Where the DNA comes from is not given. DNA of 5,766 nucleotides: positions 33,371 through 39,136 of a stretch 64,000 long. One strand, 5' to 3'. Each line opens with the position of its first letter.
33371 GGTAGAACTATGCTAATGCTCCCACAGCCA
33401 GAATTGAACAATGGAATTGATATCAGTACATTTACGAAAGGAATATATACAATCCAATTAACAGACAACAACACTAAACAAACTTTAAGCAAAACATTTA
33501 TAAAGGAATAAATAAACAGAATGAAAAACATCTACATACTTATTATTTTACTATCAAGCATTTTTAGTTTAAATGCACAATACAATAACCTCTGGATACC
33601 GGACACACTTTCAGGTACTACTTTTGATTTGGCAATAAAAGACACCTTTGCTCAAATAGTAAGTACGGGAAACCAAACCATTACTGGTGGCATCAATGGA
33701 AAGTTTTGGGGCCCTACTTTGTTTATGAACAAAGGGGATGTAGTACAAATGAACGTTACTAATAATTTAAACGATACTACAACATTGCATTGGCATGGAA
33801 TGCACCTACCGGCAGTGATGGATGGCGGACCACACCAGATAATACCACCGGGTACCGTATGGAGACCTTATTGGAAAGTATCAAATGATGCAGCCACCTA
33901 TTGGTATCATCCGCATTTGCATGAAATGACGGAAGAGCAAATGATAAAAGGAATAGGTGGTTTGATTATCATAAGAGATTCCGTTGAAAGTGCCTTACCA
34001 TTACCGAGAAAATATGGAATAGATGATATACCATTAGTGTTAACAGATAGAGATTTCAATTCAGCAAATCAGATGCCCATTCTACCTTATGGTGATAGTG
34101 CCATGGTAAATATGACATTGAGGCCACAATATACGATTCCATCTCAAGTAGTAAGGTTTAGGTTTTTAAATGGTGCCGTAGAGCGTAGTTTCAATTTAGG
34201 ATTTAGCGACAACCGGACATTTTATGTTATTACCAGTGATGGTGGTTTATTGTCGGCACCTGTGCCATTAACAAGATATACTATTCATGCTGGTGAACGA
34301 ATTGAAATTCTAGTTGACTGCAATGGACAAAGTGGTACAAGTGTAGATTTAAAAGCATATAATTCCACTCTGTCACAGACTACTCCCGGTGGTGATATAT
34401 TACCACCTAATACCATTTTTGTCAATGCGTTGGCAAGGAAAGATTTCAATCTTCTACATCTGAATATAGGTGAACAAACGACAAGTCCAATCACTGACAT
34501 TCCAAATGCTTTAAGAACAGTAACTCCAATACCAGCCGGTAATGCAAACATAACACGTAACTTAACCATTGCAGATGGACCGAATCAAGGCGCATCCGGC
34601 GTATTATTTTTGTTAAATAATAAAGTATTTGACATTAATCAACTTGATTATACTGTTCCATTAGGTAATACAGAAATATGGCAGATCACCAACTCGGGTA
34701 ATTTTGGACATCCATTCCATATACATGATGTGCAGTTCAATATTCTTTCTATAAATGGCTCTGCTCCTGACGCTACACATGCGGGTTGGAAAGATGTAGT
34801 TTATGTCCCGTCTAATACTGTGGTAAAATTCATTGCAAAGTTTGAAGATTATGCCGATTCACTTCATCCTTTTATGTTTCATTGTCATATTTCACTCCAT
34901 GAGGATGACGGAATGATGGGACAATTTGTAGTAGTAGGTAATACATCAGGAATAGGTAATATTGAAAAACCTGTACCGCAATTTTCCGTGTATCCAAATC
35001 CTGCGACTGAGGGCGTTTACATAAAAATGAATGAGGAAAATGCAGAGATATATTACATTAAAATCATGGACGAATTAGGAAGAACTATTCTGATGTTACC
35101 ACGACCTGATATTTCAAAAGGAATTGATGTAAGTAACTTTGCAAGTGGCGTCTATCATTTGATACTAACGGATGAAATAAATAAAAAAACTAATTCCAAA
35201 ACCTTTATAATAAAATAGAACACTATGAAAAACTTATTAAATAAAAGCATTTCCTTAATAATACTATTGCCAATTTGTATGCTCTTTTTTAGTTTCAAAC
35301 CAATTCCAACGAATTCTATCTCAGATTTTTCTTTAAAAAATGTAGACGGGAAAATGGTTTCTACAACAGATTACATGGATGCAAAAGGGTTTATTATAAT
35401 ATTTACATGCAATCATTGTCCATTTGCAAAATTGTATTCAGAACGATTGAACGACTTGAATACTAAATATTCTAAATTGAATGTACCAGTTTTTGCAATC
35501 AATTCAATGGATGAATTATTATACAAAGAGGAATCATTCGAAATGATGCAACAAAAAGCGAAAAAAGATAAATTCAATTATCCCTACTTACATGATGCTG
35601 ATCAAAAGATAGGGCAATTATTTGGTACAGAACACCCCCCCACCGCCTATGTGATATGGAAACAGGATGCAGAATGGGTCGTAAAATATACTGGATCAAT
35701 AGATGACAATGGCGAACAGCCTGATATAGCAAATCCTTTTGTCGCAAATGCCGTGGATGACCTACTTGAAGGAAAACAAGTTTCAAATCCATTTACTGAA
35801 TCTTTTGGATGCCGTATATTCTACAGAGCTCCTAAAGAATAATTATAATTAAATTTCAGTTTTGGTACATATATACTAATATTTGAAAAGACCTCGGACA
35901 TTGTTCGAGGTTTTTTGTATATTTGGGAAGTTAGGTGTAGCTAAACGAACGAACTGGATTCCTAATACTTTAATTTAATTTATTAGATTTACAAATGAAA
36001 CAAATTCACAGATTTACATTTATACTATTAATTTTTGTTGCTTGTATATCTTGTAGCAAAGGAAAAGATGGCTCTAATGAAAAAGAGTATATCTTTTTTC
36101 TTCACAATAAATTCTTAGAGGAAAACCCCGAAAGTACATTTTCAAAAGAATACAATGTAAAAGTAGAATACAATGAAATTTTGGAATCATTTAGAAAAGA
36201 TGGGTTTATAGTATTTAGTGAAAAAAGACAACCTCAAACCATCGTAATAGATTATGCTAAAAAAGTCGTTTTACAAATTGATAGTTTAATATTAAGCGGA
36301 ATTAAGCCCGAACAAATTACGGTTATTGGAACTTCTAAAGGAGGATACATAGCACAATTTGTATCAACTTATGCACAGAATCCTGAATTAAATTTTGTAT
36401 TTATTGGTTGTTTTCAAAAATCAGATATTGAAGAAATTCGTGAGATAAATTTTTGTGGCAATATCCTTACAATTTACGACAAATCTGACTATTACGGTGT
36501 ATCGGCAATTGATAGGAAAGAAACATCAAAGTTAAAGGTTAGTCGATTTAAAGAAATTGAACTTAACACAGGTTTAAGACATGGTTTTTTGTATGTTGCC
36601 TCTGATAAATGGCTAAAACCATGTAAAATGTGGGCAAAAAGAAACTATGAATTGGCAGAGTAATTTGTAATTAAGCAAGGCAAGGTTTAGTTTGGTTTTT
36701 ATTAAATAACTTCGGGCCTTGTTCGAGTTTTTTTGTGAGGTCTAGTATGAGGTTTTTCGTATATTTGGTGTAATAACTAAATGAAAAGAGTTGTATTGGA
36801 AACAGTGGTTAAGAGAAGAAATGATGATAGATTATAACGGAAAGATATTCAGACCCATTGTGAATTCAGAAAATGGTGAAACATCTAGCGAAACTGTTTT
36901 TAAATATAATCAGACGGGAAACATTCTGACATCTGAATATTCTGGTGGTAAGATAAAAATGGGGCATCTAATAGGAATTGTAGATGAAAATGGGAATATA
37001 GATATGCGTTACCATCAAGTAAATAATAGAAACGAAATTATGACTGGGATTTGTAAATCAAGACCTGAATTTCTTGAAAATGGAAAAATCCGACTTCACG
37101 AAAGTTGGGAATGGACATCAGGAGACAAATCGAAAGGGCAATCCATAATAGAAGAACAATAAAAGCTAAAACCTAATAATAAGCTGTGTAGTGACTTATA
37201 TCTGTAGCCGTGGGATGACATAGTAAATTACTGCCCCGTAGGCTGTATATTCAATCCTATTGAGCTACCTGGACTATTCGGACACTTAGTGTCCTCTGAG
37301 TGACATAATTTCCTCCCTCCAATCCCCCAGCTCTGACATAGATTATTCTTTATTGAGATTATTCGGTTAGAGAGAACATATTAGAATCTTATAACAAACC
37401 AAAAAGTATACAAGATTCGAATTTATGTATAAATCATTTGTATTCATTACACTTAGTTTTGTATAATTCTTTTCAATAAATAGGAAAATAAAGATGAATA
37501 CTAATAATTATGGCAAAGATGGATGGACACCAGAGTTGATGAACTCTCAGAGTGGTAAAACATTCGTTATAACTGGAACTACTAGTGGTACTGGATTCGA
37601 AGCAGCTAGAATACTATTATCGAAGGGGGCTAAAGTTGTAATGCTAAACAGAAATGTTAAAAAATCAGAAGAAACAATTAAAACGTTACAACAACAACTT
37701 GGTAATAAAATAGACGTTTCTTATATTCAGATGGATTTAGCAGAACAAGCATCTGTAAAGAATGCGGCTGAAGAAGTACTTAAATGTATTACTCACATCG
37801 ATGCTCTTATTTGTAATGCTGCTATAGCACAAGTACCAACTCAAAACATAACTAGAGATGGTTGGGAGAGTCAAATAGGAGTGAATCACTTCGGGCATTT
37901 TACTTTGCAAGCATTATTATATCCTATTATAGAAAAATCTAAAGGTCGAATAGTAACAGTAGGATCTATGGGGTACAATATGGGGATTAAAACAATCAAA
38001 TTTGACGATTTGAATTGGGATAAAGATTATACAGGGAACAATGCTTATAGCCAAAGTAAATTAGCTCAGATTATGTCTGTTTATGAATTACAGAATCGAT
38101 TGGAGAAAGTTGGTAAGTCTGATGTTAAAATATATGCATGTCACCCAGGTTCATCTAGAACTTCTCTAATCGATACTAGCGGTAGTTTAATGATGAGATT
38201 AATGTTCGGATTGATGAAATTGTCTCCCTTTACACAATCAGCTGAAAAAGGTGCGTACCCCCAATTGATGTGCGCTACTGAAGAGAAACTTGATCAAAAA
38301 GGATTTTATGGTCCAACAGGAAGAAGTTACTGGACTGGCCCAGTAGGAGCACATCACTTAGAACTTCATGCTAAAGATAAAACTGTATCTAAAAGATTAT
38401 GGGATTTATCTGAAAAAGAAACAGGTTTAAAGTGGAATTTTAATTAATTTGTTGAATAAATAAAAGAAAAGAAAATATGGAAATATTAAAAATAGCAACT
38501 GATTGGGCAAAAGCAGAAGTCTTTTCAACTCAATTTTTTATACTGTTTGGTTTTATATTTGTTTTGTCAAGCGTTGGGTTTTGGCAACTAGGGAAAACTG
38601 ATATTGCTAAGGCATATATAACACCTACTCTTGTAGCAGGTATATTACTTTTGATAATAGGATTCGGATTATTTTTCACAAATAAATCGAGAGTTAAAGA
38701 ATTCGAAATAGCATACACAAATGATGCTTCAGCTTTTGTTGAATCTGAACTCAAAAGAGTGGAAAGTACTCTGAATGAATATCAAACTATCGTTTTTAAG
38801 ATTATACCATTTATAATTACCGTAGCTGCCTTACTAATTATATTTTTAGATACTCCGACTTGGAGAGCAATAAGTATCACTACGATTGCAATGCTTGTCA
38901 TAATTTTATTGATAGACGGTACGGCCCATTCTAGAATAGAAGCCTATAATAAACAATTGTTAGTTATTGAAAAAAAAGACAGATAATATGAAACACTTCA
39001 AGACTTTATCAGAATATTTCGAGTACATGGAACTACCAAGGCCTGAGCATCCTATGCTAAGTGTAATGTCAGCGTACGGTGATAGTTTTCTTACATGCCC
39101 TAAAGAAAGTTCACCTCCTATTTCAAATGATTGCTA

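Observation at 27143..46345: Integron-like cassette array without a visible integrase, built from a repeated terminator-promoter junction module between sdhB and a TRIC-family gene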

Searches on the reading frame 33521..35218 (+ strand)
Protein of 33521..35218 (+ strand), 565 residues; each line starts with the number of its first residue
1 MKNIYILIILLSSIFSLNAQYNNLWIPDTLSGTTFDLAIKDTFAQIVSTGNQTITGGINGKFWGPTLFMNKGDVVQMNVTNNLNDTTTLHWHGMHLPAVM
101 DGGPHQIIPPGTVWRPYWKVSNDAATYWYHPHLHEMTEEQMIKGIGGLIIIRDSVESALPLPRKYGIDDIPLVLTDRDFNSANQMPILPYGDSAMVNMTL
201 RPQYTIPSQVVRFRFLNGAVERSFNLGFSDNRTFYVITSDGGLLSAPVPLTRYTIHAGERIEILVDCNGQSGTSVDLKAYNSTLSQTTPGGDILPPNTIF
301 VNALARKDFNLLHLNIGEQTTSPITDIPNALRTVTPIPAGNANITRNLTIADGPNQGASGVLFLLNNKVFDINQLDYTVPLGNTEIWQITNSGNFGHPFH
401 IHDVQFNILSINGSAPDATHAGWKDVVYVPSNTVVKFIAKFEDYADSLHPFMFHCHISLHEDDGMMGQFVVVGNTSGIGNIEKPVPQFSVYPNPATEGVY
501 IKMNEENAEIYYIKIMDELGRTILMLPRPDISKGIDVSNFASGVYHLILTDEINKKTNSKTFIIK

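Call 7: search_protein_families(library=pfam, proteins=[window:33521-35218:+], max_evalue=0.01)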
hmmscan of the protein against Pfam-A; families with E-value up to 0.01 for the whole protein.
window:33521-35218:+ (565 aa): 4 families
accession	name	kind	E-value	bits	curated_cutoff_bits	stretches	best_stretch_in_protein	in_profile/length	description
PF07732.21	Cu-oxidase_3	-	1.2e-29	103.2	21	1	53-154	15-117/119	Multicopper oxidase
PF07731.20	Cu-oxidase_2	-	8.2e-24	84.4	20.4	1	359-471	23-133/137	Multicopper oxidase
PF18962.6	Por_Secre_tail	-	2e-11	44.4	27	1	490-563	1-75/75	Secretion system C-terminal sorting domain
PF00394.28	Cu-oxidase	-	0.00017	22.2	21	1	207-270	64-125/157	Multicopper oxidase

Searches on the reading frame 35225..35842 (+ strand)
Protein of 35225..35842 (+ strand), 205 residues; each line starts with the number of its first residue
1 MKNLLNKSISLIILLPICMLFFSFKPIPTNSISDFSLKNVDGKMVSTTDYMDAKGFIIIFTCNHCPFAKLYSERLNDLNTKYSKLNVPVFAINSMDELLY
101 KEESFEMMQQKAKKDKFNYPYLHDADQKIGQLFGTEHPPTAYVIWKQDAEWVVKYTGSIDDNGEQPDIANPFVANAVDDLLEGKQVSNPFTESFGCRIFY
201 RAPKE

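Call 7: search_protein_families(library=pfam, proteins=[window:35225-35842:+], max_evalue=0.01)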
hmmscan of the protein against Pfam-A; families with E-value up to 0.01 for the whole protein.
window:35225-35842:+ (205 aa): 3 families
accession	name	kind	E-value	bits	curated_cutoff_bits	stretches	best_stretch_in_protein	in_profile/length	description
PF00578.27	AhpC-TSA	-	2e-15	57.3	26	1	31-144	4-115/124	AhpC/TSA family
PF08534.16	Redoxin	-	1e-12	48.5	26.6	1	30-161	4-136/148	Redoxin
PF13905.12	Thioredoxin_8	-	8.2e-06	26.5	27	1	57-146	5-90/94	Thioredoxin-like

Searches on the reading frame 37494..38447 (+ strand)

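Call 8: search_protein_families(library=pfam, proteins=[window:37494-38447:+], max_evalue=0.01)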
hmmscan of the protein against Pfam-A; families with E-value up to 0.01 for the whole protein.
window:37494-38447:+ (317 aa): 7 families
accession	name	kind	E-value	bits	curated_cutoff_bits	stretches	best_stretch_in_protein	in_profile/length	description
PF00106.31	adh_short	-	3.1e-31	108.8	26.6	1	22-165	1-143/195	short chain dehydrogenase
PF13561.12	adh_short_C2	-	1.1e-20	74.7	27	1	30-166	3-138/236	Enoyl-(Acyl carrier protein) reductase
PF08659.16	KR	-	9.3e-10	39.2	22.6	1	23-144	2-125/180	KR domain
PF16363.11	GDP_Man_Dehyd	-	0.00013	22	27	1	26-111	2-91/332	GDP-mannose 4,6 dehydratase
PF01262.27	AlaDh_PNT_C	-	0.002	18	23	1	20-113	28-104/214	Alanine dehydrogenase/PNT, C-terminal domain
PF01370.27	Epimerase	-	0.0036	17.2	20.9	1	25-192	2-149/240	NAD dependent epimerase/dehydratase family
PF02719.21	Polysacc_synt_2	-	0.0098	15.5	20.2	0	25-118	2-94/293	Polysaccharide biosynthesis protein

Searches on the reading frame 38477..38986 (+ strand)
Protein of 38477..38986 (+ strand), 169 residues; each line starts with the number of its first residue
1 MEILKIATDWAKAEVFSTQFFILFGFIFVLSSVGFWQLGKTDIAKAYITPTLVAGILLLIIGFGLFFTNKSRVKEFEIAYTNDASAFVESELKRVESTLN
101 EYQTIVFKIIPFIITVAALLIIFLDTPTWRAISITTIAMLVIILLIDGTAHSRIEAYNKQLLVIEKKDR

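Call 8: search_protein_families(library=pfam, proteins=[window:38477-38986:+], max_evalue=0.01)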
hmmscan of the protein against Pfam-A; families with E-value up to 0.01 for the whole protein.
window:38477-38986:+ (169 aa): 1 family
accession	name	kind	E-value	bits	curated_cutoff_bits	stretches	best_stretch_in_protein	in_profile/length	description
PF07786.18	HGSNAT_cat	-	0.0036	17.3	22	1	21-145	16-139/222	Heparan-alpha-glucosaminide N-acetyltransferase, catalytic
